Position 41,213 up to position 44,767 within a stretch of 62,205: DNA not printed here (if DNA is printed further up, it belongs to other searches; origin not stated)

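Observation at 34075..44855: Six-gene HTH / SNF2 / DUF4062-AlbA_2 / DUF4391 / DUF262-Mod / Type III Res operon with no intact methyltransferase: candidate undescribed defence system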

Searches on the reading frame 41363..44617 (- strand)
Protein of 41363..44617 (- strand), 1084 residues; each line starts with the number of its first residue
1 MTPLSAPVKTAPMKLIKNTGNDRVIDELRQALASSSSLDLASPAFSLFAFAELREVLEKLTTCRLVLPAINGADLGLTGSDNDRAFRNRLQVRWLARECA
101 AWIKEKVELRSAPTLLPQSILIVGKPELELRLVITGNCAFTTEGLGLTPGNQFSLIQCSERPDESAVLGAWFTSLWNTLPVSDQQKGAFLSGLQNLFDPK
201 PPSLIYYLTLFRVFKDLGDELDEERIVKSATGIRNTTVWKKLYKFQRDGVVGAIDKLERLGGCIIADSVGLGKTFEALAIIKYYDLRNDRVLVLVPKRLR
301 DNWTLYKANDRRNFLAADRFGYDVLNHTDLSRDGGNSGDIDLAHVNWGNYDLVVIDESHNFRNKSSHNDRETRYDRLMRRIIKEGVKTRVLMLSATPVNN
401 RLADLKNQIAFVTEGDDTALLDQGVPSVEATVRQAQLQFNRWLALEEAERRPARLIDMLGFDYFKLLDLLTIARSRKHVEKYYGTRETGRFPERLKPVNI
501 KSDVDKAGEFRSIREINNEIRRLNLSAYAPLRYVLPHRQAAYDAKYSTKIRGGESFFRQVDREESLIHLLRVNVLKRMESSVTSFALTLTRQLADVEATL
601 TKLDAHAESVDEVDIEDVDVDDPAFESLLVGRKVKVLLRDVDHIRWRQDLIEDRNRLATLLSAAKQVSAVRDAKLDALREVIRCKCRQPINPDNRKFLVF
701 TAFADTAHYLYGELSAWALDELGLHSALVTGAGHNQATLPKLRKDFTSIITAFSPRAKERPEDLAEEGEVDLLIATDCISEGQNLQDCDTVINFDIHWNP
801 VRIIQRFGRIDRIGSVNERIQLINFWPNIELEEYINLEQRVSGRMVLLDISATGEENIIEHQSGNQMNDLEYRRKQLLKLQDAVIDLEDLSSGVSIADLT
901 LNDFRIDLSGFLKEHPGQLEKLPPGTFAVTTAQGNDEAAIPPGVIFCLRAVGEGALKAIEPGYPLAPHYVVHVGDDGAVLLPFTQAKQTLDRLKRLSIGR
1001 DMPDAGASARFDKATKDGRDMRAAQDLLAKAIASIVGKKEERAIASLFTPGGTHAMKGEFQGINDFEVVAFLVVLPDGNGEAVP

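Call 3: search_protein_families(library=pfam, proteins=[window:41363-44617:-], max_evalue=0.01)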
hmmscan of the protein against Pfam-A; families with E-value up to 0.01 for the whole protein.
window:41363-44617:- (1084 aa): 5 families
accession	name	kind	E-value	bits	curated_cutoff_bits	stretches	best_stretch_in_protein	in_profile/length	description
PF00271.37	Helicase_C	-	1.2e-13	51.7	23.5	1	753-814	49-110/110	Helicase conserved C-terminal domain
PF00176.29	SNF2-rel_dom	-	2.7e-10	40.3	24.9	1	258-304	14-67/290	SNF2-related domain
PF04851.21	ResIII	-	8e-07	29.6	22.5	1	259-398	22-163/164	Type III restriction enzyme, res subunit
PF00270.35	DEAD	-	1e-05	25.8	26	1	347-398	115-161/167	DEAD/DEAH box helicase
PF20720.3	nSTAND3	-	0.00029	21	27.2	1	251-333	8-88/155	Novel STAND NTPase 3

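Call 4: search_protein_families(library=padloc, proteins=[window:41363-44617:-], max_evalue=0.01)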
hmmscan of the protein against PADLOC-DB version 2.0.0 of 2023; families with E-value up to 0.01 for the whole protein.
window:41363-44617:- (1084 aa): 45 families (the best 25 are shown)
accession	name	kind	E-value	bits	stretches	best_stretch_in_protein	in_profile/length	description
PDLC01075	C3a139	-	3.5e-120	400.9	1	168-1074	160-947/948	HKD+Snf2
PDLC02621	DrmD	-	3.7e-36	122.8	2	562-828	391-638/1040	DrmD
PDLC02619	DrmD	-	4.9e-33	112.3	3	654-821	374-541/872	DrmD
PDLC02623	DrmD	-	3e-31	106.1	3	672-848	510-656/1040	DrmD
PDLC02500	BrxHI|BrxHII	-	9.4e-28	95.2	2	569-826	371-585/933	BrxHI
PDLC03830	ZacC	-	1.4e-25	88.1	2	343-414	237-301/1019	-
PDLC02193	PLD_Helicase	-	1.1e-23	81.4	2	654-845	652-831/905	-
PDLC02843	DpdE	-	1.1e-23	81.1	2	264-401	179-301/1091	DpdE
PDLC04556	PDC-M27C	-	4.2e-22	76.3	3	345-418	189-261/892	-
PDLC02572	DrmA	-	6.9e-22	75.2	2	571-818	397-626/1043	DrmA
PDLC00659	HmaA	-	3.2e-20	69.6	1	655-815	471-612/1176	SNF2 helicase / DEAD-box helicase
PDLC02504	BrxHI|BrxHII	-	9e-20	68.2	3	758-825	525-592/971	BrxHII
PDLC02632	DrmD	-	4.2e-19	66.5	2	568-821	397-632/662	DrmD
PDLC02840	DpdE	-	1.9e-18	64.2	2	264-400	180-305/1091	DpdE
PDLC04554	PDC-M27C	-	2.7e-16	57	3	349-419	195-264/1217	-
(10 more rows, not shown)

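Call 15: find_related_loci(query=window:41363-44617:-, collection=genome_contigs, flank=10000)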
Query window:41363-44617:- (1084 aa) in genome_contigs; peptide patterns used: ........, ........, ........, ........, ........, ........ (x = any residue, [..] = any of these).
590 stretches matched a pattern; 503 encode a relative of the query (tblastn E <= 1e-3); the best 80 are kept; 80 distinct loci.
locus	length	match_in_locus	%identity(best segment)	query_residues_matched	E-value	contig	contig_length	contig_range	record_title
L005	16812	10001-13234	89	3-1083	0e+0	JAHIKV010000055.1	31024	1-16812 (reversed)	MAG: Planctomycetota bacterium isolate KR13_N1.mb.7 KR13_N1.mb.7_k141_35369, whole genome shotgun sequence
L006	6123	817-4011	89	13-1077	0e+0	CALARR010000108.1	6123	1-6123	MAG TPA_asm: uncultured Planctomycetales bacterium isolate SRR3330210_bin.80_CONCOCT_v1.1_MAG genome assembly, contig: E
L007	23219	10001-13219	89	12-1084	0e+0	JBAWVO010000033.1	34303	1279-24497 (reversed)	MAG: Planctomycetota bacterium isolate ELA013 MAG013_33, whole genome shotgun sequence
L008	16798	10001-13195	87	13-1077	0e+0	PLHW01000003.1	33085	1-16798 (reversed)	MAG: Acidobacteriaceae bacterium isolate bog_205 73.20110800_S1M.45_contig_8914, whole genome shotgun sequence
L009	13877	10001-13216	86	13-1084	0e+0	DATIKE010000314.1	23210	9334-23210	MAG TPA_asm: Phycisphaerae bacterium isolate SMAG_U15710 k141_187324, whole genome shotgun sequence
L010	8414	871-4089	86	5-1081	0e+0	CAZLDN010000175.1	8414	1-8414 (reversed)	MAG TPA_asm: uncultured Candidatus Solibacter sp. isolate ERP113451_co1_169 genome assembly, contig: NODE_10767_length_8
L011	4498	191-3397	85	13-1081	0e+0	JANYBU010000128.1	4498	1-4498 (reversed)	MAG: Nitrospira sp. isolate GL140_6_metabat_96_sub GL140_6_k141_394972, whole genome shotgun sequence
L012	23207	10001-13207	84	13-1081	0e+0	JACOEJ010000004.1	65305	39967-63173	MAG: Nitrospira sp. isolate S2bin.15 NODE_261_length_65305_cov_12.928736, whole genome shotgun sequence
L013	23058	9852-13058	84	13-1081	0e+0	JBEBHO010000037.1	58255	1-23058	MAG: Nitrospira sp. isolate ATF_24 NODE_124_length_58255_cov_5.541457, whole genome shotgun sequence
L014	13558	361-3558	85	13-1078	0e+0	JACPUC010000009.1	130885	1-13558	MAG: Candidatus Tectomicrobia bacterium isolate NC_groundwater_748_Ag_S-0.65um_67_15 S37_SO-6_scaffold_289100, whole gen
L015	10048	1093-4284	84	13-1077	0e+0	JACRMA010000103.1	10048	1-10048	MAG: Candidatus Zixiibacteriota bacterium isolate NC_groundwater_1895_Pr3_B-0.1um_59_8 SR2-18-B1_coassembly_389381, whol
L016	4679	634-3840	83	9-1077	0e+0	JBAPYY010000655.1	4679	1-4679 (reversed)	MAG: Terracidiphilus sp. isolate MFD00328_ilm_asm_bin13 k127_49410, whole genome shotgun sequence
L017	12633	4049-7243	83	13-1077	0e+0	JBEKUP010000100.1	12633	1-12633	MAG: Terracidiphilus sp. isolate SPRUCE 584 SPRUCE_584_100, whole genome shotgun sequence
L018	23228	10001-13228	83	8-1080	0e+0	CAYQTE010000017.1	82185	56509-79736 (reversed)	MAG TPA_asm: uncultured Tepidisphaeraceae bacterium isolate binchicken_co3_300 genome assembly, contig: NODE_762_length_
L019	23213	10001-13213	83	13-1080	0e+0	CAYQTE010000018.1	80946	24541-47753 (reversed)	MAG TPA_asm: uncultured Tepidisphaeraceae bacterium isolate binchicken_co3_300 genome assembly, contig: NODE_782_length_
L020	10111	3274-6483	82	9-1078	0e+0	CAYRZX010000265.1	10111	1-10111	MAG TPA_asm: uncultured Gemmatimonas sp. isolate binchicken_co21_402 genome assembly, contig: NODE_5652_length_10111_cov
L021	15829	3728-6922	82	13-1077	0e+0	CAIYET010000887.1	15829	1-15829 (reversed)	MAG: Candidatus Hydrogenedentes bacterium isolate MJ-time_bin-1056 genome assembly, contig: bin-1056:0887/1133, whole ge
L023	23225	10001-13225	80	5-1080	0e+0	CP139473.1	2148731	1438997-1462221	MAG: Dehalogenimonas sp. isolate XYDCF chromosome, complete genome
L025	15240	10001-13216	81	13-1084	0e+0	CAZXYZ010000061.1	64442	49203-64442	MAG TPA_asm: uncultured Pirellulaceae bacterium isolate binchicken_co16_356 genome assembly, contig: NODE_764_length_644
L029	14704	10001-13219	78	8-1084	0e+0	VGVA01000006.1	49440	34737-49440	MAG: Gammaproteobacteria bacterium isolate M_DeepCast_65m_m1_284 M_DeepCast_65m_m1_284_Ga0194120_10001135, whole genome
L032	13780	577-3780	76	13-1084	0e+0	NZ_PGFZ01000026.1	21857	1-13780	Methylovulum psychrotolerans strain Sph1 AADEFJLK_26, whole genome shotgun sequence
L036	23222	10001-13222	76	11-1084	0e+0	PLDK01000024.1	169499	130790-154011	MAG: Deltaproteobacteria bacterium isolate palsa_1114 73.20111000_P2D.7_contig_663, whole genome shotgun sequence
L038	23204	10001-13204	76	13-1080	0e+0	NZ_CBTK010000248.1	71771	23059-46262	Candidatus Contendobacter odensis Run_B_J11, whole genome shotgun sequence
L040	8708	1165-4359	77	13-1077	0e+0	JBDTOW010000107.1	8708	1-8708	MAG: Verrucomicrobiota bacterium isolate cluster3_bin.183 NODE_38743_length_8708_cov_5.309950, whole genome shotgun sequ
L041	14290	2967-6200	77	13-1084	0e+0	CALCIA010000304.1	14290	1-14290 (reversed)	MAG TPA_asm: uncultured actinobacterium isolate SRR3997478_bin.33_CONCOCT_v1.1_MAG genome assembly, contig: ERZ778018.20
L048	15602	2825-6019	75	13-1077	0e+0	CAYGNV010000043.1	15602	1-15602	MAG TPA_asm: uncultured Smithella sp. isolate ERP113451_co4_198 genome assembly, contig: NODE_2187_length_15602_cov_21.7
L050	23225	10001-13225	74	10-1084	0e+0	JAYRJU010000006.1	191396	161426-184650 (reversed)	MAG: Rhodospirillaceae bacterium isolate SZ_szas3bin.26 NODE_102_length_191396_cov_6.40701, whole genome shotgun sequenc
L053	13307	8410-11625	75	13-1084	0e+0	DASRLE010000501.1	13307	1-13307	MAG TPA_asm: Candidatus Saccharimonadales bacterium isolate SMAG_U10180 k141_266083, whole genome shotgun sequence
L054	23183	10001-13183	77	13-1077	0e+0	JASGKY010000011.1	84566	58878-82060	MAG: Verrucomicrobiota bacterium isolate 5N068 JMF-2111-06-0005.ont.bin.68_10, whole genome shotgun sequence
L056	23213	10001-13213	74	13-1084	0e+0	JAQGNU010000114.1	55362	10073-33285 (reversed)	MAG: Nevskia sp. isolate RYN_595 scaffold_1699815, whole genome shotgun sequence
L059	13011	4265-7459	76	13-1077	0e+0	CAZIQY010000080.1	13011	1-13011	MAG TPA_asm: uncultured Syntrophaceae bacterium isolate SRP098346_co1_212 genome assembly, contig: NODE_5648_length_1301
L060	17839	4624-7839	73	13-1084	0e+0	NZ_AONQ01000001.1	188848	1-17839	Paramagnetospirillum caucaseum strain SO-1 contig00001, whole genome shotgun sequence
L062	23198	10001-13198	74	13-1078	0e+0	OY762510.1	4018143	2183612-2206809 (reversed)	MAG: uncultured Syntrophus sp. isolate ce8641d8-6ba7-4885-b5ca-0195441cf687 genome assembly, chromosome: 1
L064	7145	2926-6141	73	13-1084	0e+0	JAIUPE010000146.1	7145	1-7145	MAG: Proteobacteria bacterium isolate RHODO3 3300009517-bin.46~Ga0102832_1004248, whole genome shotgun sequence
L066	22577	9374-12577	74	8-1075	0e+0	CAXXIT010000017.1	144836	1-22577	MAG: Syntrophorhabdaceae bacterium isolate a2fc0c35-b21d-4ceb-a18a-9bd9a3ac14a8 genome assembly, contig: contig_17, whol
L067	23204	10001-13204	74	13-1079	0e+0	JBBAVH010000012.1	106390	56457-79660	MAG: Opitutaceae bacterium isolate EUL_318 ctg12-EUL_318, whole genome shotgun sequence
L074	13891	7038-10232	73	13-1077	0e+0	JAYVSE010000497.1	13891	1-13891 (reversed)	MAG: Planctomycetaceae bacterium isolate GL74_DN_concoct_140 GL74_DN_concoct_140_496, whole genome shotgun sequence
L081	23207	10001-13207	72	13-1084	0e+0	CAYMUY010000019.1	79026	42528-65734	MAG TPA_asm: uncultured Thiobacillus sp. isolate binchicken_co284_52 genome assembly, contig: NODE_522_length_79026_cov_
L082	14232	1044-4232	72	13-1079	0e+0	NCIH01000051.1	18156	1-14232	MAG: Hydrogenophilales bacterium 17-64-11 lw04302015_17_scaffold_495, whole genome shotgun sequence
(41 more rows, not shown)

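Call 37: search_protein_families(library=ncbifam, proteins=[window:41363-44617:-], max_evalue=0.001)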
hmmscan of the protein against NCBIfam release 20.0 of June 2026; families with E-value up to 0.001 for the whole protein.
window:41363-44617:- (1084 aa): 16 families
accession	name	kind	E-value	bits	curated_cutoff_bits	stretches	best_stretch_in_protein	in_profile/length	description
NF038317.1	DISARM_DrmD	equivalog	6.4e-44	150.5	610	3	559-829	372-624/1021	DISARM system SNF2-like helicase DrmD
NF042964.1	phospholipD_antiphage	equivalog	9.2e-34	116.9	1100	2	555-845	583-823/895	phospholipase D-like domain-containing anti-phage protein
NF038318.1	DISARM_DrmD_b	equivalog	1.8e-32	112.4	950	3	655-821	372-538/868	DISARM system SNF2-like helicase DrmD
NF041062.1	DpdE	equivalog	1.2e-27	96.4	500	2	265-402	175-302/1048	protein DpdE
NF003426.0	PRK04914.1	equivalog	2.5e-16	59.1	576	2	264-397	174-316/959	RNA polymerase-associated protein RapA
NF053675.1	pilus_reg_Snf2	equivalog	1.5e-11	43.1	1100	1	234-308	577-651/1029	pilus expression-regulating Snf2 family helicase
NF058637.1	helic_SCO1167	equivalog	1.1e-07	30.3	1200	1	242-415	470-640/932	SCO1167/SCO6262 family helicase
NF041790.1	anti-phage_ZorD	equivalog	8.6e-07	27.3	1500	1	258-304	602-651/1035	type I Zorya anti-phage system protein ZorD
NF053631.1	RNA_helic_CshA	equivalog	8.9e-07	28.1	646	1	767-872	285-385/434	degradosome RNA helicase CshA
NF010337.0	PRK13766.1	equivalog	4.5e-06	25.1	610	1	648-812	325-467/781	Hef nuclease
NF008394.0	PRK11192.1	equivalog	1.1e-05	24.5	507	1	766-824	294-352/441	ATP-dependent RNA helicase SrmB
NF053711.1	RNA_heli_RhlE1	exception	1.1e-05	24.4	750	1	760-823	285-348/434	RNA helicase RhlE1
TIGR02621.3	cas3_GSU0051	exception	8.1e-05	21.6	400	1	652-883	229-442/854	type I-G CRISPR-associated helicase/endonuclease Cas3g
NF008744.0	PRK11776.1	equivalog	0.00048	18.8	524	1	770-822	293-345/460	ATP-dependent RNA helicase DbpA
NF003419.0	PRK04837.1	equivalog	0.00079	18.2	588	0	766-838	303-378/424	ATP-dependent RNA helicase RhlB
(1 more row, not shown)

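Call 51: search_protein_families(library=pfam, proteins=[L040:4378-7806:+, L066:12607-14391:+, L074:10899-11771:+, L074:10241-10906:+, L005:14008-15474:+, L007:15560-17677:+, L020:7262-8944:+, L021:7966-9231:+, L048:8494-9540:+, L059:8241-11936:+], max_evalue=0.0001)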
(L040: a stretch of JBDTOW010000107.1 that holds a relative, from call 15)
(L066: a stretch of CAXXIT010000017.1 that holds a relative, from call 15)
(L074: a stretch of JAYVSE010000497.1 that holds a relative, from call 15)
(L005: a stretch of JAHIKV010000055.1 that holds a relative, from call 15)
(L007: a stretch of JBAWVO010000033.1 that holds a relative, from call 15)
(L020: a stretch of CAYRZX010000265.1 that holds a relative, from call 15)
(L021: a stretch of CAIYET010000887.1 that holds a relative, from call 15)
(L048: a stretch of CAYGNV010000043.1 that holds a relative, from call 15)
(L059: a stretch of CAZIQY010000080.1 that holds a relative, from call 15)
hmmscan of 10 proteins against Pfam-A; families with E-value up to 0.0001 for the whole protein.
L040:4378-7806:+ (1142 aa): 5 families
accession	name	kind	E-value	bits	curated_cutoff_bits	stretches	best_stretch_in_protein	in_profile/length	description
PF13087.12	AAA_12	-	7.8e-25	88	27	1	935-1112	19-193/195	AAA domain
PF13482.12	RNase_H_2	-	1.3e-20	74.5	22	1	324-508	1-164/165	RNase_H superfamily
PF13604.12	AAA_30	-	5e-11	43.1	27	1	742-896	18-134/191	AAA domain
PF13086.12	AAA_11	-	1.3e-10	41.9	27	1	744-810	19-93/257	AAA domain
PF13245.12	AAA_19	-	5.2e-07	30.3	25.1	1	736-890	5-129/134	AAA domain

L066:12607-14391:+ (594 aa): 1 family
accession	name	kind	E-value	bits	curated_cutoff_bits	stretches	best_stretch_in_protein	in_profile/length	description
PF03235.19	GmrSD_N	-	5.3e-28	98.9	33.2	1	10-255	1-198/199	GmrSD restriction endonuclease, N-terminal domain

L074:10899-11771:+ (290 aa): 0 families

L074:10241-10906:+ (221 aa): 0 families

L005:14008-15474:+ (488 aa): 2 families
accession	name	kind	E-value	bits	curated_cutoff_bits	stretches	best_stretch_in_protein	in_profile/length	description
PF13749.12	HATPase_c_4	-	9.3e-24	83.7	26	1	321-405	1-89/89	Putative ATP-dependent DNA helicase recG C-terminal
PF04326.19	SLFN_AlbA_2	-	7.4e-18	65.6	25.3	1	23-144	1-117/118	Schlafen, AlbA_2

L007:15560-17677:+ (705 aa): 3 families
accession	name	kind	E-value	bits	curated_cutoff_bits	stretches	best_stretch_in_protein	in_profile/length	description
PF03235.19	GmrSD_N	-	2e-35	123.1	33.2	1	10-227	3-198/199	GmrSD restriction endonuclease, N-terminal domain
PF07510.16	GmrSD_C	-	6e-26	91.4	23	1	420-555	2-136/138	GmrSD restriction endonucleases, C-terminal domain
PF18899.5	DUF5655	-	1.4e-08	35.1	24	1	596-696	11-107/109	Domain of unknown function (DUF5655)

L020:7262-8944:+ (560 aa): 2 families
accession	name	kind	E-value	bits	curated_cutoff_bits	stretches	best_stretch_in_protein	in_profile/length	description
PF04326.19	SLFN_AlbA_2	-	2.4e-16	60.8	25.3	1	18-137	1-113/118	Schlafen, AlbA_2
PF13749.12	HATPase_c_4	-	6.3e-11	42.6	26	1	313-400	3-89/89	Putative ATP-dependent DNA helicase recG C-terminal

L021:7966-9231:+ (421 aa): 2 families
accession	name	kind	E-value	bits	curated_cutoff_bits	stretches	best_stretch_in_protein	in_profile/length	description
PF06250.17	YhcG_C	-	1.6e-56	190.9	32.5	1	254-408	2-156/157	YhcG PDDEXK nuclease domain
PF17761.7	DUF1016_N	-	4.2e-39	134.2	32.8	1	66-229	2-137/137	DUF1016 N-terminal domain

L048:8494-9540:+ (348 aa): 2 families
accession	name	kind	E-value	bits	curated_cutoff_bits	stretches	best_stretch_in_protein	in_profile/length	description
PF06250.17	YhcG_C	-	1e-64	217.5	32.5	1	175-328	2-157/157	YhcG PDDEXK nuclease domain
PF17761.7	DUF1016_N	-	8.8e-43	146.1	32.8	1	18-153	2-137/137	DUF1016 N-terminal domain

L059:8241-11936:+ (1231 aa): 5 families
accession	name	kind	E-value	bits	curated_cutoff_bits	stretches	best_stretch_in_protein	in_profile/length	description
PF13604.12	AAA_30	-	9.7e-25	87.9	27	1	606-755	6-143/191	AAA domain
PF13245.12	AAA_19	-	3.6e-21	76.2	25.1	1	608-744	3-133/134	AAA domain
PF13538.12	UvrD_C_2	-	3.5e-12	46.4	27.4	1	1011-1057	1-51/52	UvrD-like helicase C-terminal domain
PF01443.25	Viral_helicase1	-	2.7e-11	44.2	21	1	1001-1058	172-227/228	Viral superfamily 1 RNA helicase core domain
PF13086.12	AAA_11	-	5.2e-08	33.4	27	1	688-743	203-253/257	AAA domain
